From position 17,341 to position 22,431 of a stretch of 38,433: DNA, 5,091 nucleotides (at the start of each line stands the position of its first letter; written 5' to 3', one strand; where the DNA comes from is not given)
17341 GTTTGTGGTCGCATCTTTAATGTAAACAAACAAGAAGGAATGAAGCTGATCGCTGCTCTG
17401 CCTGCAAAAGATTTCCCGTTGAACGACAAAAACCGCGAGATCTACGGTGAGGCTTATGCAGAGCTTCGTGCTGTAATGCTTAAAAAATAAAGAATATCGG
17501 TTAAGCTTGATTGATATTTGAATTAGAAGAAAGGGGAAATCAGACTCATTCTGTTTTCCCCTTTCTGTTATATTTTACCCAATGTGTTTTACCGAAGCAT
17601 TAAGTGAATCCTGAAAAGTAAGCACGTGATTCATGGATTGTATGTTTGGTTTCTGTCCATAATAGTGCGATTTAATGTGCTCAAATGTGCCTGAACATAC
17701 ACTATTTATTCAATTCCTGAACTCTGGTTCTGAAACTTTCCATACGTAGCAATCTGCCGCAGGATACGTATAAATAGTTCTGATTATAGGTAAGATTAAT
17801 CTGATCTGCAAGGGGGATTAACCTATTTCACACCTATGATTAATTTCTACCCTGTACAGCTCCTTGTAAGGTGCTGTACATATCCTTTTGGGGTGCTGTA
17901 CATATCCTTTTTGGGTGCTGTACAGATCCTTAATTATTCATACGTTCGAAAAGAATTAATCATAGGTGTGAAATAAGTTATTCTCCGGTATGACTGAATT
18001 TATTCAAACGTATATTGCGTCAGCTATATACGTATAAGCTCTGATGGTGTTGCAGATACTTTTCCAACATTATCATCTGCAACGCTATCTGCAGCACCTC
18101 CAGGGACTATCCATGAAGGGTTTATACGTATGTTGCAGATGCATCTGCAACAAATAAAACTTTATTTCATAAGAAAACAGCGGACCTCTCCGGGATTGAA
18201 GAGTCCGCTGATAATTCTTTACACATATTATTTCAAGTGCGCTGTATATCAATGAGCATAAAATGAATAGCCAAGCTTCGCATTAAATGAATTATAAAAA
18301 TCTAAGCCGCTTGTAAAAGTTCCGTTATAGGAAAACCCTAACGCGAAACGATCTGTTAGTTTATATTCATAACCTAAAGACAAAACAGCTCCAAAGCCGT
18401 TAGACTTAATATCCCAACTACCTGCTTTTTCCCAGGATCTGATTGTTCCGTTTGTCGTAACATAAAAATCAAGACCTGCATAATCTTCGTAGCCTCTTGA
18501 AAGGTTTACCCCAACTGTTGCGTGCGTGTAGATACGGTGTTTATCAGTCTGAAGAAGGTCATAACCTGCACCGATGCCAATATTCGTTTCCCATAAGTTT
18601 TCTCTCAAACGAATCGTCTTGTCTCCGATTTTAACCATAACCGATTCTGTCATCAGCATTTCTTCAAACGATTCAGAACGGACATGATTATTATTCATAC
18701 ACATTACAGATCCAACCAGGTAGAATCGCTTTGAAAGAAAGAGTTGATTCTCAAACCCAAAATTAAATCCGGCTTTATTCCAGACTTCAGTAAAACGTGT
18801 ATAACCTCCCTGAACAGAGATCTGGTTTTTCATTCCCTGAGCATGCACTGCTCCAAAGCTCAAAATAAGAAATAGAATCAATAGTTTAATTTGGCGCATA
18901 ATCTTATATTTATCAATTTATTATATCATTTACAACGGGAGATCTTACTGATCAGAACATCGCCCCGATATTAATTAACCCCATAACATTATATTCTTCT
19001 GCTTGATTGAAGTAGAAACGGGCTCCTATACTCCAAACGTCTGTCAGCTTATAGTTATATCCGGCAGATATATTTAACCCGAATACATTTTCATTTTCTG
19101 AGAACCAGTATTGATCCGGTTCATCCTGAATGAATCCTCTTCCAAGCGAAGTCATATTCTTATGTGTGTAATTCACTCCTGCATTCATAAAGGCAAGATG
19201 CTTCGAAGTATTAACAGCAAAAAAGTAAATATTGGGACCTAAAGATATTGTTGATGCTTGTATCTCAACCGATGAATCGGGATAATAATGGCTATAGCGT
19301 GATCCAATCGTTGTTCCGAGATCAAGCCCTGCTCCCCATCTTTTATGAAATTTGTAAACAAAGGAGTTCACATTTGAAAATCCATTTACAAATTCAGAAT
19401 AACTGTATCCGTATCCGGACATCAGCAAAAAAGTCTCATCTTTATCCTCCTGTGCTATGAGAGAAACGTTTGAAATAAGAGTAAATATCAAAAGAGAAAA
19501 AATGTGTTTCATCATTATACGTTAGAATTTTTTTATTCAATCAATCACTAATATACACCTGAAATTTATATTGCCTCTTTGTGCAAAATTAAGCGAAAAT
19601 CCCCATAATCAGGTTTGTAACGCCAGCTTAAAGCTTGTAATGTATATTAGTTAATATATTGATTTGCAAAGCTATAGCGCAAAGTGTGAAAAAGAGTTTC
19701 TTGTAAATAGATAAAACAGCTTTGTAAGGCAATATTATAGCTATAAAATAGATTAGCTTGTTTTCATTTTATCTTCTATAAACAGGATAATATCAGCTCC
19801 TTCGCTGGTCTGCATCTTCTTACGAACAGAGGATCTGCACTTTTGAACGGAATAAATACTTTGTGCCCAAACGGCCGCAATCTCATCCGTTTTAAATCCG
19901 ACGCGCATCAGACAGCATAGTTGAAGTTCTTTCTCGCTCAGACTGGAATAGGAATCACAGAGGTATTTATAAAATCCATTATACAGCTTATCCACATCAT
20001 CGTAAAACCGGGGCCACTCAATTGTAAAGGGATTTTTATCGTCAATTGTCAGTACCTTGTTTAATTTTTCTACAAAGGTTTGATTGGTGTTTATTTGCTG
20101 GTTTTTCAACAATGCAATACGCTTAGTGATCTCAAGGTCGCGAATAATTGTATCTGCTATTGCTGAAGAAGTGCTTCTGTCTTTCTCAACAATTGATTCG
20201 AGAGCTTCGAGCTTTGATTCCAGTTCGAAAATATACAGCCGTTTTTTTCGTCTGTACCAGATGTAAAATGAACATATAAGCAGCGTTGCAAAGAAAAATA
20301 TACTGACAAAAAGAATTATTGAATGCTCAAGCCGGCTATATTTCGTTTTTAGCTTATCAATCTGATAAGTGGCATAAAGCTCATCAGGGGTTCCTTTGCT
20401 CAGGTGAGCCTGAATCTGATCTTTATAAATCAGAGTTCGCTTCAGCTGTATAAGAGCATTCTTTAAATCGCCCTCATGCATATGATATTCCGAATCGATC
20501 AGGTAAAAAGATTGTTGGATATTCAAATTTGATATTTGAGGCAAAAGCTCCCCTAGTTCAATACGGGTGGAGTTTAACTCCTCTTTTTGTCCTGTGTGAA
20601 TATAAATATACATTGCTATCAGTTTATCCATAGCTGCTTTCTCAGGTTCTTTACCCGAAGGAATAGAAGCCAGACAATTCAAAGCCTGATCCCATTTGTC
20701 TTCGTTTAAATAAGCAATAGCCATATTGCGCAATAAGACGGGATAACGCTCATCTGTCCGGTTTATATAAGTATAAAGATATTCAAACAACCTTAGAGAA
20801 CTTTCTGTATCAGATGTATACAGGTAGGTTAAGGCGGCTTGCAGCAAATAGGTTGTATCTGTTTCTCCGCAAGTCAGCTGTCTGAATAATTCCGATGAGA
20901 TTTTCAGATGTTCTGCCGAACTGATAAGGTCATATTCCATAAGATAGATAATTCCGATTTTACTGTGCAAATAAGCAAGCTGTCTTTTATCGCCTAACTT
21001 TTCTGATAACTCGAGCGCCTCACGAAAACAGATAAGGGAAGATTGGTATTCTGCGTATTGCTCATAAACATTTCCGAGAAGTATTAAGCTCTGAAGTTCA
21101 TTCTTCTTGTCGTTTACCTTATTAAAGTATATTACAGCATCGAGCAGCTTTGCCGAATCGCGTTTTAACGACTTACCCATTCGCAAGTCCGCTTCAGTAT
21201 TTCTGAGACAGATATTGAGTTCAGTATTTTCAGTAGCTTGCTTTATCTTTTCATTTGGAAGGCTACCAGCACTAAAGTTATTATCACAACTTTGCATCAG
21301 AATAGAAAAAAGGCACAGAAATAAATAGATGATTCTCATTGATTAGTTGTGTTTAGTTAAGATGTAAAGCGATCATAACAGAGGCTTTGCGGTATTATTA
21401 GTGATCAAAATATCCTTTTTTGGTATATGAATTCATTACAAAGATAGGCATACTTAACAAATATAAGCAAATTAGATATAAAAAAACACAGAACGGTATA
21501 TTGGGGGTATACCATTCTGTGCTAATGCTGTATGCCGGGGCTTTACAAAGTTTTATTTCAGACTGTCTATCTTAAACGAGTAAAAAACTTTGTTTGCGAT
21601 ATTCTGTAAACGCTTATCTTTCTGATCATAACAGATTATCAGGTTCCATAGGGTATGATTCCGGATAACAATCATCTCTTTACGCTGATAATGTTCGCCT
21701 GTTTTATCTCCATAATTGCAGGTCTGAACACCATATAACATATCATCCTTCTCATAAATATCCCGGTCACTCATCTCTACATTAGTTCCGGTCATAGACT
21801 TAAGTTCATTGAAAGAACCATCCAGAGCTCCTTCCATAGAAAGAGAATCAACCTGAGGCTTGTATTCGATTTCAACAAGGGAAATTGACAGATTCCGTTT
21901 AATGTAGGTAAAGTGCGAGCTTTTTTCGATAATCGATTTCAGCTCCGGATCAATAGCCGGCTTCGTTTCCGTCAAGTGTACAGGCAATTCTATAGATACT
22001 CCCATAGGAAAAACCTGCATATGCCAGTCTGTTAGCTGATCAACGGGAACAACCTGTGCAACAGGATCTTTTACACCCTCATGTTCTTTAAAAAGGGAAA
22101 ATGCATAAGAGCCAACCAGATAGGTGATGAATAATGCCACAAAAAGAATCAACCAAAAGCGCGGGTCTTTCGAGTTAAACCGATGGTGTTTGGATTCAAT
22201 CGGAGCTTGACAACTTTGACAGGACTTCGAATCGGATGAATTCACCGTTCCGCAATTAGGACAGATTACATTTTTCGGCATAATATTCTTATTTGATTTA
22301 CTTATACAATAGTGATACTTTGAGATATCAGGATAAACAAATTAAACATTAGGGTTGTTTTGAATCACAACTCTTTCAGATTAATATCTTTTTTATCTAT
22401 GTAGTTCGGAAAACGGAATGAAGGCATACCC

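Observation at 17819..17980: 27-bp inverted-repeat clamp around four phased 22-bp direct repeats in a gene-free gap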

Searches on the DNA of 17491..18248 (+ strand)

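Call 50: search_dna_similar(query=window:17662-18248:+, collection=plasmids, mode=distant, max_rows=10)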
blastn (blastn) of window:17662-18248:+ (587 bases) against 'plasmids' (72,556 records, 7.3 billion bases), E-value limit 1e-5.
No match.

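Call 75: search_rna_families(source=window, start=17491, end=18248, threshold=evalue, max_evalue=1)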
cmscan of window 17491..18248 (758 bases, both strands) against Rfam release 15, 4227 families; matches with E-value up to 1: 3.
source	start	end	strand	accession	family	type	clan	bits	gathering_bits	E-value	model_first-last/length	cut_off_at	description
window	17528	17566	-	RF03623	mir-1252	Gene; miRNA;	-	25.9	70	0.059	1-65/65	no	mir-1252 microRNA precursor family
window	17528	17566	+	RF03623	mir-1252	Gene; miRNA;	-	25.1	70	0.091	1-65/65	no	mir-1252 microRNA precursor family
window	17813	17986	+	RF04195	MIR6217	Gene; miRNA;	-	22.9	110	0.0095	1-228/228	no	MIR6217 microRNA precursor family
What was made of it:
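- On Known structured RNA (Rfam): At E up to 1 only miRNA hairpin models appeared, at 23-26 bits against thresholds of 70-110 (call 75).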

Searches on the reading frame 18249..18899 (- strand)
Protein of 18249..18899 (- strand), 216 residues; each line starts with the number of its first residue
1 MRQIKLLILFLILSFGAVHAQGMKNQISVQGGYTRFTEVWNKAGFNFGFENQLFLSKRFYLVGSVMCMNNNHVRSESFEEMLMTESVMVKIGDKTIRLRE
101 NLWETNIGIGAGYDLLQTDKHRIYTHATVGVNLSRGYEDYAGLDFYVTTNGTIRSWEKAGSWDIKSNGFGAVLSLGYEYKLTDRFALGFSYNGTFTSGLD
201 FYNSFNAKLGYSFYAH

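Call 7: search_protein_families(library=pfam, proteins=[window:18249-18899:-])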
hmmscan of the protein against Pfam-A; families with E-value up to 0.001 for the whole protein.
window:18249-18899:- (216 aa): 1 family
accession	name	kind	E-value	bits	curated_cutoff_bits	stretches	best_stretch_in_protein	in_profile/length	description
PF13505.12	OMP_b-brl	-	2.1e-06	28.5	28.7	1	11-213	4-175/175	Outer membrane protein beta-barrel domain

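Call 11: find_encoding_contigs(protein=window:18249-18899:-, flank=4000, max_places=10)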
Protein window:18249-18899:- (216 aa): 6 contigs read that carry it; 5 places shown.
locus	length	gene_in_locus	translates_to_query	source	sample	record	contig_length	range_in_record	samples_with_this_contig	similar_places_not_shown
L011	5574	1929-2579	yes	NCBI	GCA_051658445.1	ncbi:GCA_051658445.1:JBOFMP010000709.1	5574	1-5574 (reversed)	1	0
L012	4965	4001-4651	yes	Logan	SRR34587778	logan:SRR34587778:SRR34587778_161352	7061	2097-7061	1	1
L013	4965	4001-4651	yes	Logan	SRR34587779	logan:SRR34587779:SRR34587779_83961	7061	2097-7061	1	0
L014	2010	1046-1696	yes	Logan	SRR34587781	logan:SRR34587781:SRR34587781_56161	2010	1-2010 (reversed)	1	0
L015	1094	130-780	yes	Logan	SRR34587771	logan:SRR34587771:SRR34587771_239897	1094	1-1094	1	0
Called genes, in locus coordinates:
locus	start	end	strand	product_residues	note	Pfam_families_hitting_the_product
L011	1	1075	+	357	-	?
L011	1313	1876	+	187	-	-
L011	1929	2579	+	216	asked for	PF13505:OMP_b-brl (weak)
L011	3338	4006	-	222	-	-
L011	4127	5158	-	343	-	PF03544:TonB_C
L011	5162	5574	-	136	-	PF03544:TonB_C (weak)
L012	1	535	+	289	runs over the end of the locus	PF00037:Fer4 (weak), PF12797:Fer4_2 (faint), PF12837:Fer4_6 (weak), PF13237:Fer4_10, PF14697:Fer4_21, PF12838:Fer4_7, PF13187:Fer4_9, PF00881:Nitroreductase, +5 more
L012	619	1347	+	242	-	-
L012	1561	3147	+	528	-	PF13424:TPR_12 (faint), PF00515:TPR_1 (faint)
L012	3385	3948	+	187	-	-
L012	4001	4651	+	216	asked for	PF13505:OMP_b-brl (weak)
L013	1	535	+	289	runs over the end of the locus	PF00037:Fer4 (weak), PF12797:Fer4_2 (faint), PF12837:Fer4_6 (weak), PF13237:Fer4_10, PF14697:Fer4_21, PF12838:Fer4_7, PF13187:Fer4_9, PF00881:Nitroreductase, +5 more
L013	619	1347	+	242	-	-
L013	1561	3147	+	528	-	PF13424:TPR_12 (faint), PF00515:TPR_1 (faint)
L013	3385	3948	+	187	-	-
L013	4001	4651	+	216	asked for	PF13505:OMP_b-brl (weak)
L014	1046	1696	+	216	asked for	PF13505:OMP_b-brl (weak)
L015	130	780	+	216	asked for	PF13505:OMP_b-brl (weak)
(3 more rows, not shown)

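Call 22: search_protein_families(library=ncbifam, proteins=[window:18249-18899:-], max_evalue=0.01)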
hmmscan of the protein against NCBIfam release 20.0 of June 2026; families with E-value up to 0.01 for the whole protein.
window:18249-18899:- (216 aa): 1 family
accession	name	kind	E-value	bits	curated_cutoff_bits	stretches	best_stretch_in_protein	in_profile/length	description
NF033908.1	AcfA_fam_omp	subfamily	0.0016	17.9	100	0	163-191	167-196/217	AcfA family outer membrane beta-barrel protein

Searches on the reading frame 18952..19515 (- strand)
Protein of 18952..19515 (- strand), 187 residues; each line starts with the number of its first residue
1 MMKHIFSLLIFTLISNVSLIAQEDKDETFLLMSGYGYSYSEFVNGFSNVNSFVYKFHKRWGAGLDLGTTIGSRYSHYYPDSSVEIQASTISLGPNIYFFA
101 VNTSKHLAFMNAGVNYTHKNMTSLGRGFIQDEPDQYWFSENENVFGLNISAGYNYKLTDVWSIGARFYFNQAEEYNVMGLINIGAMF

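Call 7: search_protein_families(library=pfam, proteins=[window:18952-19515:-])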
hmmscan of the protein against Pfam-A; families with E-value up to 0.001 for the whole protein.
window:18952-19515:- (187 aa): 1 family
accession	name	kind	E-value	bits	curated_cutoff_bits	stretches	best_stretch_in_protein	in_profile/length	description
PF21012.3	DUF6850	-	0.00089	18.9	27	0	16-78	169-231/464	Family of unknown function (DUF6850)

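Call 22: search_protein_families(library=ncbifam, proteins=[window:18952-19515:-], max_evalue=0.01)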
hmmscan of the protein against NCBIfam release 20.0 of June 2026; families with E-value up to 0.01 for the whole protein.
window:18952-19515:- (187 aa): 1 family
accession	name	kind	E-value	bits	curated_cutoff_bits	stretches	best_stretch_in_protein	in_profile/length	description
NF033908.1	AcfA_fam_omp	subfamily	9.8e-05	21.8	100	1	76-178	98-206/217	AcfA family outer membrane beta-barrel protein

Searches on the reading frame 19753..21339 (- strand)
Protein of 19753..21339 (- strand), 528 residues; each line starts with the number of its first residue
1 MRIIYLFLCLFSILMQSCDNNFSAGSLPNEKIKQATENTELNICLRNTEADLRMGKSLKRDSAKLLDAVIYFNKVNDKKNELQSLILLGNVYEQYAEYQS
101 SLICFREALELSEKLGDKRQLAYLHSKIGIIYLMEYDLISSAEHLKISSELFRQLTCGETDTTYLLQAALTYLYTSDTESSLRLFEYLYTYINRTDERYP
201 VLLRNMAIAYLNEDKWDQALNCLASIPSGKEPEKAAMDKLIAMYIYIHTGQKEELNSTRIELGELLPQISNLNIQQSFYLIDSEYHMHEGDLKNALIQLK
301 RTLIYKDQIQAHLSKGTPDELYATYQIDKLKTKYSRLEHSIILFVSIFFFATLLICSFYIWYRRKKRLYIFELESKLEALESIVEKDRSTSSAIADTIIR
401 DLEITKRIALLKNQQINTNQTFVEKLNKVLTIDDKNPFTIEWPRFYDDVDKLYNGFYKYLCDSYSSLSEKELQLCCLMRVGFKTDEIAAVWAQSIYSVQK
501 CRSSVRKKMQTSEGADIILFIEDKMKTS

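Call 7: search_protein_families(library=pfam, proteins=[window:19753-21339:-])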
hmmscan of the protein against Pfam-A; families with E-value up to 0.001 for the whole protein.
window:19753-21339:- (528 aa): 4 families
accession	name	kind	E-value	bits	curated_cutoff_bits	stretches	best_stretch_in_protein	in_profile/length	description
PF00515.34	TPR_1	-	6.6e-06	26.2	27.8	0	85-113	4-32/34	Tetratricopeptide repeat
PF13424.12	TPR_12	-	1.3e-05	25.8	30.1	0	74-114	35-77/77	Tetratricopeptide repeat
PF07719.23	TPR_2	-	3.7e-05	24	27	0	85-113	4-32/34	Tetratricopeptide repeat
PF25058.1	ARM_TT21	-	8.1e-05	23.1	27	0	154-244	48-138/155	Tetratricopeptide repeat protein 21 ARM repeat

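Call 22: search_protein_families(library=ncbifam, proteins=[window:19753-21339:-], max_evalue=0.01)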
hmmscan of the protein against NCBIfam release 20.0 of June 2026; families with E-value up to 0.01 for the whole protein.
window:19753-21339:- (528 aa): 2 families
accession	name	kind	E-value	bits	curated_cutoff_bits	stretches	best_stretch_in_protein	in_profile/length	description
NF053779.1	BT3442_fam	equivalog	7.7e-11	41.4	940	1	68-510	88-546/563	BT3442 family protein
NF041717.1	HaaA_phane_TPR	equivalog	0.0086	14.2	1125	0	67-155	657-745/882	cyclophane-containing RiPP biosynthesis TPR protein HaaT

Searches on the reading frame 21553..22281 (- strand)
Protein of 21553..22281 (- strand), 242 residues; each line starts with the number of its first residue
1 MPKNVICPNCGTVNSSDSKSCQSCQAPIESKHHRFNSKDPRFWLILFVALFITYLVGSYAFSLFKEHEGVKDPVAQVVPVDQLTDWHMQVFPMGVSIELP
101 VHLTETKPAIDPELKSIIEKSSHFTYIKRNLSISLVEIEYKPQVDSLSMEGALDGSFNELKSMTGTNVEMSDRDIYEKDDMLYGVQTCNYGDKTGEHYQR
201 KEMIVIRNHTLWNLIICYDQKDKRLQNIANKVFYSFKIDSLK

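Call 7: search_protein_families(library=pfam, proteins=[window:21553-22281:-])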
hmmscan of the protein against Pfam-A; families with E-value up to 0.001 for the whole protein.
window:21553-22281:- (242 aa): 3 families
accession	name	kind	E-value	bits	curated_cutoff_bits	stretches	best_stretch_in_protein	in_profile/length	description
PF13248.11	Zn_ribbon_3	-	4.4e-05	23.2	27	1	5-28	3-26/26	zinc-ribbon domain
PF12773.13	DZR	-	0.00061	20.3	27.3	1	7-29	1-23/45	Double zinc ribbon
PF13240.11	Zn_Ribbon_1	-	0.0008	19.6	25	0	7-24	2-19/23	zinc-ribbon domain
